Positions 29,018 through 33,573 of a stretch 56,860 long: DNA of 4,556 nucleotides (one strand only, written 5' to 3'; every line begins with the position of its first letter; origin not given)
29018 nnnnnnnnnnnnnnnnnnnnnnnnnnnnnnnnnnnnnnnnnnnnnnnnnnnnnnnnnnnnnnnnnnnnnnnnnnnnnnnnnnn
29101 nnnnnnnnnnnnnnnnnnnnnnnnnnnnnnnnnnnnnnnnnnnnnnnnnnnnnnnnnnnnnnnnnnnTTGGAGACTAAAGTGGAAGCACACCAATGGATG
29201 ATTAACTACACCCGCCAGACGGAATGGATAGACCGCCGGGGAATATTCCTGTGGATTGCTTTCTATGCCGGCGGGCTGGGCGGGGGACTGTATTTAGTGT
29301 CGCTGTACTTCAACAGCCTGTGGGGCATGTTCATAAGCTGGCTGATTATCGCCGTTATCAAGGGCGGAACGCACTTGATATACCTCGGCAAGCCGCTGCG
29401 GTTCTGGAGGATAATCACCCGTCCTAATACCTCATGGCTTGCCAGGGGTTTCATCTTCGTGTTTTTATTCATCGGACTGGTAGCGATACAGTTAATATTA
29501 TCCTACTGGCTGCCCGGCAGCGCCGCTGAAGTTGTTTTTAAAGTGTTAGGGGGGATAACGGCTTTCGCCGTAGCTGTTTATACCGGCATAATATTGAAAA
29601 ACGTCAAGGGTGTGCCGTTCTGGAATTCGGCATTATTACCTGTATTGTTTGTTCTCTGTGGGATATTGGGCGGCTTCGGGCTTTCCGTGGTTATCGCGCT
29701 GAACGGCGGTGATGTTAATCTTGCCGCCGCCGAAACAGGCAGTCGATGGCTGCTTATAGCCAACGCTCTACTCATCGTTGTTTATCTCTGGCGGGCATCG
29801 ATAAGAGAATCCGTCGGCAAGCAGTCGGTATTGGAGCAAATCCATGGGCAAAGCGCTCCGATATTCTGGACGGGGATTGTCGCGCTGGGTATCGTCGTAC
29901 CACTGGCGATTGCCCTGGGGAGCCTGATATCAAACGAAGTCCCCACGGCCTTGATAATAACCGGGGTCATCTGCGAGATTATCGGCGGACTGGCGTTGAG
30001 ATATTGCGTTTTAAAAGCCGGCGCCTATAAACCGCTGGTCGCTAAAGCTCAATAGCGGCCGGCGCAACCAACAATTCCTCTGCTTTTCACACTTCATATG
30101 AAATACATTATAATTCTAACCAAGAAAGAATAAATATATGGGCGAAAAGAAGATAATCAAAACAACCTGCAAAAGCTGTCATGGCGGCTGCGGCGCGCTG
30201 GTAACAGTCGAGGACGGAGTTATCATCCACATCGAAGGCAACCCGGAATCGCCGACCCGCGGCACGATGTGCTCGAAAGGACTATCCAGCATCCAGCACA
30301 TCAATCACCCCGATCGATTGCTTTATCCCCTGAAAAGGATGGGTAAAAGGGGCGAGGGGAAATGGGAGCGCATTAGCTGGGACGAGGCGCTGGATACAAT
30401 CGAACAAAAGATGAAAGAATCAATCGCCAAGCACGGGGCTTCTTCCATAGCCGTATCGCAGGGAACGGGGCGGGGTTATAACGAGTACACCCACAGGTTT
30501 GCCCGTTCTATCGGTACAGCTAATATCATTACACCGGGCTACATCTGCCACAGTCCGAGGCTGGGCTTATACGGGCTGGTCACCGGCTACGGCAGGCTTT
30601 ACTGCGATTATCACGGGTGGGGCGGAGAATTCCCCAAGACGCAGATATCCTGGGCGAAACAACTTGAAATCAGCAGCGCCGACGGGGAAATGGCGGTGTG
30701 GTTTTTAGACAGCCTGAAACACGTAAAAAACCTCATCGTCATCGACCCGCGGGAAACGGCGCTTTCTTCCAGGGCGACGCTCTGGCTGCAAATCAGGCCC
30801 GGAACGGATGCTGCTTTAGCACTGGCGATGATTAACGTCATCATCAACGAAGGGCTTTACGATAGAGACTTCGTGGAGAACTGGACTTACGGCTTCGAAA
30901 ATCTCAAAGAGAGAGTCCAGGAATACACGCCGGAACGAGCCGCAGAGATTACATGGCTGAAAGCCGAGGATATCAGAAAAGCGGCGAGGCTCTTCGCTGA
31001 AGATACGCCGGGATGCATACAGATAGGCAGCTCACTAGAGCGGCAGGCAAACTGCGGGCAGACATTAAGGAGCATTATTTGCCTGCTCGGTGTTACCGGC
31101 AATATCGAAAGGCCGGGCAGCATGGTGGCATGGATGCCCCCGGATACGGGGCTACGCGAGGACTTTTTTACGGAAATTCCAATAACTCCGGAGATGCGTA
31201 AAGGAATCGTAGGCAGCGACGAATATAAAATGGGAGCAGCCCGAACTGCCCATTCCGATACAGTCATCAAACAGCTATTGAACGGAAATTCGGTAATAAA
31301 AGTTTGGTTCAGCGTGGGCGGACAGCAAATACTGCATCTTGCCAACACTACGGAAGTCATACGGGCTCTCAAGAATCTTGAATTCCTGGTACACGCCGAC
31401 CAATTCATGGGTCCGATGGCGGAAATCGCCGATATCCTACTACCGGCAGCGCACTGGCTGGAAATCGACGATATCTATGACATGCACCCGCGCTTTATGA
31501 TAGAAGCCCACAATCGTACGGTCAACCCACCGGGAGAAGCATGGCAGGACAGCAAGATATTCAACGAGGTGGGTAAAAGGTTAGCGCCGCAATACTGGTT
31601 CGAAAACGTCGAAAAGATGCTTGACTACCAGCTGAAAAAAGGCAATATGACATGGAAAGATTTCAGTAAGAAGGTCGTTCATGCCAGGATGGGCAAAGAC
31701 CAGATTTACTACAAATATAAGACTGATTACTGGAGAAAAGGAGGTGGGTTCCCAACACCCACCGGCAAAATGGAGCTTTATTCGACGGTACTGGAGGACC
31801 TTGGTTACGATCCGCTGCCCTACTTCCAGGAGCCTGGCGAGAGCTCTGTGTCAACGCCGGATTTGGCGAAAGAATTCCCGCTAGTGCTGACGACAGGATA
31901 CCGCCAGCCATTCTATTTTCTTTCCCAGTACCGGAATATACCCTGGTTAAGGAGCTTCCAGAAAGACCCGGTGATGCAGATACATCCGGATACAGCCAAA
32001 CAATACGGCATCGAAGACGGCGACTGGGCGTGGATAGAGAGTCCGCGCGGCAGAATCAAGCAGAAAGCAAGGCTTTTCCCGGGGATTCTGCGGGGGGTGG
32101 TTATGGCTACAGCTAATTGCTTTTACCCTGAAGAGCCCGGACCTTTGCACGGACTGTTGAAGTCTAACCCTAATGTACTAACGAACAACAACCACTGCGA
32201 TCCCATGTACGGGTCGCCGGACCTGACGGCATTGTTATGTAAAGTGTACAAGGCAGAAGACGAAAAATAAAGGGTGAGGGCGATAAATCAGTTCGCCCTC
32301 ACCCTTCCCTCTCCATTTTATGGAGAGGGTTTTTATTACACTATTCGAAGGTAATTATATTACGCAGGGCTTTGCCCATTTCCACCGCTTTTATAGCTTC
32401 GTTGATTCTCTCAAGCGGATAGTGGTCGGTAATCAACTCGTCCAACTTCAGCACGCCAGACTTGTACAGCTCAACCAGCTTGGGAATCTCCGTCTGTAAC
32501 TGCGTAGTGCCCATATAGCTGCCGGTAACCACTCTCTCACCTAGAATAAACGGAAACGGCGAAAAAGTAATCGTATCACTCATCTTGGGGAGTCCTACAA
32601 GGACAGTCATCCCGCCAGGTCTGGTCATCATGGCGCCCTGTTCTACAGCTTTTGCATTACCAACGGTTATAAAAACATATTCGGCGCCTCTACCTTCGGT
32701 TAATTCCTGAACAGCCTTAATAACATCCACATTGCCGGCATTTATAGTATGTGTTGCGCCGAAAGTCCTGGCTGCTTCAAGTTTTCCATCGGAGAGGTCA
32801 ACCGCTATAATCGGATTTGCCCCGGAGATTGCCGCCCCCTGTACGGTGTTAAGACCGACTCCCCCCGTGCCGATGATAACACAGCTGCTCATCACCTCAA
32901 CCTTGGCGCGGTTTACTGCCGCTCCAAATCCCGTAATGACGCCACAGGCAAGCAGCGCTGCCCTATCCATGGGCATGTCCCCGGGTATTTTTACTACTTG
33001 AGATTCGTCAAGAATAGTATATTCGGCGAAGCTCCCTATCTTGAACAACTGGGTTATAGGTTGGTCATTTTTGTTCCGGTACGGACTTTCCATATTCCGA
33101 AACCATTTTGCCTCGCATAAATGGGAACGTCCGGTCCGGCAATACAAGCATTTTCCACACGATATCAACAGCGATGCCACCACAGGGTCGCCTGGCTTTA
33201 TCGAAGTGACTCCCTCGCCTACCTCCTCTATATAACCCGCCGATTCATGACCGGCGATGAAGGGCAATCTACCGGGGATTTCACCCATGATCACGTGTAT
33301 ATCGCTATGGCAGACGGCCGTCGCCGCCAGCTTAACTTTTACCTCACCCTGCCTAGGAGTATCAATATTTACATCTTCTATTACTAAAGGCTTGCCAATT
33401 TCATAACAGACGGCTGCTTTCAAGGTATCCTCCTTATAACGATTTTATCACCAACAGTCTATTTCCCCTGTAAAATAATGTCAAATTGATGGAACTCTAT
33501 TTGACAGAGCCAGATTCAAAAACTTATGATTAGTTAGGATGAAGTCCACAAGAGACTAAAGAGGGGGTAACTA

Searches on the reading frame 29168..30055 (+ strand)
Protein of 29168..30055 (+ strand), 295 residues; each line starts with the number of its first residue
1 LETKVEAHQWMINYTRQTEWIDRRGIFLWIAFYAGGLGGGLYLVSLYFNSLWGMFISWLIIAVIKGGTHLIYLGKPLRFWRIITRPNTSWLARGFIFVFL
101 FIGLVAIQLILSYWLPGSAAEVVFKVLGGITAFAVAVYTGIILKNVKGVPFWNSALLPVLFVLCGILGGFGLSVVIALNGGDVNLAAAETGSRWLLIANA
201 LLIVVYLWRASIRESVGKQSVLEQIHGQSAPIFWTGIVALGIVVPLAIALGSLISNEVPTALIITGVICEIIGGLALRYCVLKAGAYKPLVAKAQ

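Call 31: search_protein_families(library=pfam, proteins=[window:29168-30055:+])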
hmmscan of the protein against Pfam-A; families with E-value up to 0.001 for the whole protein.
window:29168-30055:+ (295 aa): 2 families
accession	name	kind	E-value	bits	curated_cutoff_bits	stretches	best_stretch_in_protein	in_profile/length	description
PF03916.19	NrfD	-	5.4e-16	59.5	25.8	1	30-286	17-309/313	Polysulphide reductase, NrfD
PF04976.17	DmsC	-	4.1e-06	26.9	22.3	1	53-181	46-173/275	DMSO reductase anchor subunit (DmsC)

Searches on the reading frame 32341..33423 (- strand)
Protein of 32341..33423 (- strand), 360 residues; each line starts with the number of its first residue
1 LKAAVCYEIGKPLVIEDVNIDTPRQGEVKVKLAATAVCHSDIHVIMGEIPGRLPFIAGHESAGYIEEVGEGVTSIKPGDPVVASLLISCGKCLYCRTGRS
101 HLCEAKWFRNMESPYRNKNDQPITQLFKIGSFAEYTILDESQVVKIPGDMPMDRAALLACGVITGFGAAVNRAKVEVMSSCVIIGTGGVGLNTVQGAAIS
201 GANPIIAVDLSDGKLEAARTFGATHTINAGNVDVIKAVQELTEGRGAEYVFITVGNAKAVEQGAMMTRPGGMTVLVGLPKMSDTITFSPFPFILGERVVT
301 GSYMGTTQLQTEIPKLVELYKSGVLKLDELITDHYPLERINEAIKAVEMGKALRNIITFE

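Call 31: search_protein_families(library=pfam, proteins=[window:32341-33423:-])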
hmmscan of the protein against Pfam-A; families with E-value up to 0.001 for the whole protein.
window:32341-33423:- (360 aa): 4 families
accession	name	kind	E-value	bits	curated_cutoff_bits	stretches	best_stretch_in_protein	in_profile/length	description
PF00107.32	ADH_zinc_N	-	2.6e-32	111.9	31.8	1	188-320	1-127/129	Zinc-binding dehydrogenase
PF08240.17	ADH_N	-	2.4e-28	98.9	23.5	1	25-147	2-103/104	Alcohol dehydrogenase GroES-like domain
PF13602.12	ADH_zinc_N_2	-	6.5e-09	37.3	27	1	221-352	1-128/134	Zinc-binding dehydrogenase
PF16912.11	Glu_dehyd_C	-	2.6e-05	24.2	34.9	1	179-345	32-199/211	Glucose dehydrogenase C-terminus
